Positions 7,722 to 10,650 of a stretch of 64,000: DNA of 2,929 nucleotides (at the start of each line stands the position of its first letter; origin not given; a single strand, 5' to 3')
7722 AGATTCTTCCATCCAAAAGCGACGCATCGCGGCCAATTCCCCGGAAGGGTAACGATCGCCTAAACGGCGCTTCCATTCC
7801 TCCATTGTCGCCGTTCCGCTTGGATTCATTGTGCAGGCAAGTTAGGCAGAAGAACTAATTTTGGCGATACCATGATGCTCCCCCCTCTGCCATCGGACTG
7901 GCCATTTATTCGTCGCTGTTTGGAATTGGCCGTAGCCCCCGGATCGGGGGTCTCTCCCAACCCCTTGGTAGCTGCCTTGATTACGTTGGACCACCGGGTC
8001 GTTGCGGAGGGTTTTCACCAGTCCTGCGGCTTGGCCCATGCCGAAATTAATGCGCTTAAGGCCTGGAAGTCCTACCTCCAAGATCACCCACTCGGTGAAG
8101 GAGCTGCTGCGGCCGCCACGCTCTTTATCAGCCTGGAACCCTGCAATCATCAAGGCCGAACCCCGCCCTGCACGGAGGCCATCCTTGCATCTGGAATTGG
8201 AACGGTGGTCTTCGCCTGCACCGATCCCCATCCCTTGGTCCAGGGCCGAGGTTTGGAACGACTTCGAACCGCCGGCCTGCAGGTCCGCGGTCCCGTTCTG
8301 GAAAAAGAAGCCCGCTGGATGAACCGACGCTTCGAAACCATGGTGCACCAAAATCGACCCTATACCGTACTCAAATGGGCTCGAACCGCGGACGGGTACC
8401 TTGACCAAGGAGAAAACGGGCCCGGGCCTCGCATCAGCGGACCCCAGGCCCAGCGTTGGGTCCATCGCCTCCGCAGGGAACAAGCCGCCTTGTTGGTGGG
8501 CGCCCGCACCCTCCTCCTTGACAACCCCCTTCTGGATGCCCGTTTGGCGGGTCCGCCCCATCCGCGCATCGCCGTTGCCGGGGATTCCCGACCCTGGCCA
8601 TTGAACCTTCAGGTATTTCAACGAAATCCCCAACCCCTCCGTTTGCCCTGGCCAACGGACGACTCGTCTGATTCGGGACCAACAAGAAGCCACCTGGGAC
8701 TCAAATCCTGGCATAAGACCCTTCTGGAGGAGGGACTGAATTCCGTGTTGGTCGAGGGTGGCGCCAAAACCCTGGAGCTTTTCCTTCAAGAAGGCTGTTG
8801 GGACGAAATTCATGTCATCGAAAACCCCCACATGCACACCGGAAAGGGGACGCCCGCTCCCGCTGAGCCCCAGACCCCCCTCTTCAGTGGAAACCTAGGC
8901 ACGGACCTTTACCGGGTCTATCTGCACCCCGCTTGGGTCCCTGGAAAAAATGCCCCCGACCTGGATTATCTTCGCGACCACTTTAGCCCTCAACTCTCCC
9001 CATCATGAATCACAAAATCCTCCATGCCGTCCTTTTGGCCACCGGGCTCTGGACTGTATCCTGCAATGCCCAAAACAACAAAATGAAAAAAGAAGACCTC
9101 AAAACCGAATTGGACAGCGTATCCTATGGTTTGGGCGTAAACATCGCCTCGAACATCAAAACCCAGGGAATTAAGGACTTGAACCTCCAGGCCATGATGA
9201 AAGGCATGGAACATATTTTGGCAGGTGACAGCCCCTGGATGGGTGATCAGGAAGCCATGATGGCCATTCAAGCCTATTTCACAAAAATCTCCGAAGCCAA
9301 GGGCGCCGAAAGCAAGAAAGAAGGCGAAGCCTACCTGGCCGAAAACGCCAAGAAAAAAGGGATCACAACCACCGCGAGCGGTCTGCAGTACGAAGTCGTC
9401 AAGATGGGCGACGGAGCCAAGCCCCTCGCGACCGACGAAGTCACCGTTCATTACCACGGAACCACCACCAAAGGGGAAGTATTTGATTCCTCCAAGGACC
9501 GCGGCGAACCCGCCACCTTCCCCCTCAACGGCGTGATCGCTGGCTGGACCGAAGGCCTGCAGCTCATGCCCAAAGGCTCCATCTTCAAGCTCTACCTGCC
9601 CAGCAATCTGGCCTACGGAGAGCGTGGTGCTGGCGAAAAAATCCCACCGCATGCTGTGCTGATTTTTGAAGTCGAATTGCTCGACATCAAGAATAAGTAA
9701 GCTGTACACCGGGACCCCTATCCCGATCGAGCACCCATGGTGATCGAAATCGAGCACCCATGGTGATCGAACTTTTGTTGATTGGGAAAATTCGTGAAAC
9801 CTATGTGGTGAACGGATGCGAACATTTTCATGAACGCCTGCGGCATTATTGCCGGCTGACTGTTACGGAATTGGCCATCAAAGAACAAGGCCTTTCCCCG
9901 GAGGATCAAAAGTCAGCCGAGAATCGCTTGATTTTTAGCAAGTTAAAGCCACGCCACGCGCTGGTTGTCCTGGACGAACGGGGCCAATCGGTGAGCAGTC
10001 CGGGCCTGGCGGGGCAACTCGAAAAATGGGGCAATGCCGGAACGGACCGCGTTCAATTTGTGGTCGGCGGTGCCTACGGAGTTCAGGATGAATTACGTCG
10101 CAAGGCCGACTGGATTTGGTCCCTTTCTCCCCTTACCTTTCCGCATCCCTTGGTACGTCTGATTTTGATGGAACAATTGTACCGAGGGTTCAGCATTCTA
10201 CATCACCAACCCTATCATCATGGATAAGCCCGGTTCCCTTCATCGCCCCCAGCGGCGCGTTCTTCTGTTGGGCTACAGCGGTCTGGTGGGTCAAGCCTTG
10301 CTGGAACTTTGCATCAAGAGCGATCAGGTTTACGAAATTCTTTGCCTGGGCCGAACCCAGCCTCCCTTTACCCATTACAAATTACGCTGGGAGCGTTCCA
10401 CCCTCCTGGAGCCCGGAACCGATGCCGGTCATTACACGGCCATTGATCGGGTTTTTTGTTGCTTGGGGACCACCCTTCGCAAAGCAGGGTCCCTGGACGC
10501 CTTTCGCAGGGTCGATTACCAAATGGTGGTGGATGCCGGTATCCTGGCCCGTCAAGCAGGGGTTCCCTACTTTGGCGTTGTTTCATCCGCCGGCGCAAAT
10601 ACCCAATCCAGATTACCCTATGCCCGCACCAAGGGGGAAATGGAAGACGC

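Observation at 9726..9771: Perfect 23-bp tandem duplication creating a 9-codon uORF that stop/start-overlaps rlmH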

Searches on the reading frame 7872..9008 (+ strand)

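Call 54: search_protein_families(library=ncbifam, proteins=[window:7872-9008:+], max_evalue=0.00001)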
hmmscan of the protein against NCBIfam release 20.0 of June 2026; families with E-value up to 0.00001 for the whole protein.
window:7872-9008:+ (378 aa): 5 families
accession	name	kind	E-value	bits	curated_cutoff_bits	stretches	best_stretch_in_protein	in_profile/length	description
TIGR00326.1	eubact_ribD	equivalog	2.9e-64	217.4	156.35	1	14-323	2-307/343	bifunctional diaminohydroxyphosphoribosylaminopyrimidine deaminase/5-amino-6-(5-phosphoribosylamino)uracil reductase RibD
NF008052.0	PRK10786.1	equivalog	6.7e-44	150.1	500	1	11-225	5-208/367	bifunctional diaminohydroxyphosphoribosylaminopyrimidine deaminase/5-amino-6-(5-phosphoribosylamino)uracil reductase RibD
TIGR00227.1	ribD_Cterm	domain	1e-19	71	150.15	1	162-251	2-93/216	riboflavin-specific deaminase C-terminal domain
TIGR01508.1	rib_reduct_arch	equivalog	2.1e-13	50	186.45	1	163-253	1-90/210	2,5-diamino-6-(ribosylamino)-4(3H)-pyrimidinone 5'-phosphate reductase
NF008113.2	PRK10860.1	equivalog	2.7e-07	30.6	150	1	33-137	29-126/165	tRNA adenosine(34) deaminase TadA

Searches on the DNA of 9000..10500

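Call 27: search_rna_families(source=window, start=9000, end=10500, threshold=evalue, max_evalue=1)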
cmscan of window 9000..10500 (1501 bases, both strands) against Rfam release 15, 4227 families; matches with E-value up to 1: 2.
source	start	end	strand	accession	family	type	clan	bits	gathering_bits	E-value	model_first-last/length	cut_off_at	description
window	10188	10247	-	RF01129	sR44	Gene; snRNA; snoRNA; CD-box;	-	18.6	45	0.089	1-55/55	no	Small nucleolar RNA sR44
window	10201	10247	-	RF01152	sR1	Gene; snRNA; snoRNA; CD-box;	-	17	45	0.14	1-57/57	no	Small nucleolar RNA sR1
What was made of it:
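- On Known structured RNA (Rfam): Only two sub-threshold snoRNA-model chance hits, both elsewhere in 9000-10500 (call 27).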

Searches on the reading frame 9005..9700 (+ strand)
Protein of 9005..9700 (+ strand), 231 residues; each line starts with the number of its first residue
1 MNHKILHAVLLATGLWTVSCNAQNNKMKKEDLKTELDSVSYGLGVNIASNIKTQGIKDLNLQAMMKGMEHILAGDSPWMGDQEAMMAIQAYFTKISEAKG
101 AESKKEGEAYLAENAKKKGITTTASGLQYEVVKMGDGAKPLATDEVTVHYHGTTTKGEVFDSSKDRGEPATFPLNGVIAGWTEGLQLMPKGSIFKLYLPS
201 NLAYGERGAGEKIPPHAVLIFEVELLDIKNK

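Call 8: find_encoding_contigs(protein=window:9005-9700:+, flank=3000, max_places=10)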
Protein window:9005-9700:+ (231 aa): 22 contigs read that carry it; 10 places shown.
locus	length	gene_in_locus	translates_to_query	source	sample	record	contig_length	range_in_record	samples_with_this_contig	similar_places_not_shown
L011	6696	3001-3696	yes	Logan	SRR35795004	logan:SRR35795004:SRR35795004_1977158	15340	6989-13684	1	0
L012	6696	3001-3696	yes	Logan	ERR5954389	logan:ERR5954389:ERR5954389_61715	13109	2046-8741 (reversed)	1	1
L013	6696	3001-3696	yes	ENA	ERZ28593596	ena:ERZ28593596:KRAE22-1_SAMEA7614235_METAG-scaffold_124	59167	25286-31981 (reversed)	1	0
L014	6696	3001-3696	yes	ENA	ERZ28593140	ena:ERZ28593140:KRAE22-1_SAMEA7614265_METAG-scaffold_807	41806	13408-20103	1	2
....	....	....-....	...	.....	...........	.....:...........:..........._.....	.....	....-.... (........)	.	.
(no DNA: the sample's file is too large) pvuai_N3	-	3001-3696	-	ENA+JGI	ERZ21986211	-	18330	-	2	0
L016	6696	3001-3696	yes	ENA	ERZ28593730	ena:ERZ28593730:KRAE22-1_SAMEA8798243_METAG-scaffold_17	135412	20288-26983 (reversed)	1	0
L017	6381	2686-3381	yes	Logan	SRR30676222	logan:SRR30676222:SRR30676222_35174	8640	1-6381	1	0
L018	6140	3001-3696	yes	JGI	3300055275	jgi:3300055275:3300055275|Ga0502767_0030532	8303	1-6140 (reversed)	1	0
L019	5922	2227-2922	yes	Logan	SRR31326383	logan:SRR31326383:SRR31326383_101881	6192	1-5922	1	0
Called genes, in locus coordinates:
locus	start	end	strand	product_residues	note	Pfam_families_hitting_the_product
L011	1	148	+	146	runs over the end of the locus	PF01242:PTPS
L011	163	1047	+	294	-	PF00698:Acyl_transf_1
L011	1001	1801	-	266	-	PF05175:MTS, PF06325:PrmA, PF08241:Methyltransf_11 (faint), PF13649:Methyltransf_25, PF13847:Methyltransf_31 (weak)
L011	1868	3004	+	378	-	PF00383:dCMP_cyt_deam_1, PF01872:RibD_C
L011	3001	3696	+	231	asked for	PF01346:FKBP_N, PF00254:FKBP_C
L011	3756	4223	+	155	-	PF02590:SPOUT_MTase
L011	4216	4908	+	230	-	-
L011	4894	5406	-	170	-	PF13588:HSDR_N_2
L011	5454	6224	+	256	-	PF01048:PNP_UDP_1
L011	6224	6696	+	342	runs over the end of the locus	PF06144:DNA_pol3_delta, PF21694:DNA_pol3_delta_C (weak)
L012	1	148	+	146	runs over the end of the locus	PF01242:PTPS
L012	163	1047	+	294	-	PF00698:Acyl_transf_1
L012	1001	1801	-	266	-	PF05175:MTS, PF06325:PrmA, PF08241:Methyltransf_11 (faint), PF13649:Methyltransf_25, PF13847:Methyltransf_31 (weak)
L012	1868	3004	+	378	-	PF00383:dCMP_cyt_deam_1, PF01872:RibD_C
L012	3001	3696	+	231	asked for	PF01346:FKBP_N, PF00254:FKBP_C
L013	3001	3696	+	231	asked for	PF01346:FKBP_N, PF00254:FKBP_C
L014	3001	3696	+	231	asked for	PF01346:FKBP_N, PF00254:FKBP_C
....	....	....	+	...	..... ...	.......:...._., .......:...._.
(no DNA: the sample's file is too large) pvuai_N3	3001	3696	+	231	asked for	PF01346:FKBP_N, PF00254:FKBP_C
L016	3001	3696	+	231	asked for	PF01346:FKBP_N, PF00254:FKBP_C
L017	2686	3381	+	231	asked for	PF01346:FKBP_N, PF00254:FKBP_C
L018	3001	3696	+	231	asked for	PF01346:FKBP_N, PF00254:FKBP_C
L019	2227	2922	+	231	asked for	PF01346:FKBP_N, PF00254:FKBP_C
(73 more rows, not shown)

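Call 54: search_protein_families(library=ncbifam, proteins=[window:9005-9700:+], max_evalue=0.00001)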
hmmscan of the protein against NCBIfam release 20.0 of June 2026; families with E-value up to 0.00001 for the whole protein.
window:9005-9700:+ (231 aa): 5 families
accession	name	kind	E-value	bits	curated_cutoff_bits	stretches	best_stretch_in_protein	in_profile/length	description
NF008602.0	PRK11570.1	subfamily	2e-57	194.4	198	1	38-228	12-205/206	FKBP-type peptidyl-prolyl cis-trans isomerase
NF008150.0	PRK10902.1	equivalog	1.6e-42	145.7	215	1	25-230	34-250/271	FKBP-type peptidyl-prolyl cis-trans isomerase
NF053689.1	BamJ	equivalog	1.6e-32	113.2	100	1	89-225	40-184/184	BamJ family beta-barrel-assembly machinery protein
NF053691.1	BamM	equivalog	3.7e-10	39.4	315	1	1-229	1-224/376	BamM family beta-barrel-assembly machinery protein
TIGR03516.1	ppisom_GldI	equivalog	1.7e-09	37.3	157.6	1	117-229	61-176/177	gliding motility-associated peptidyl-prolyl isomerase GldI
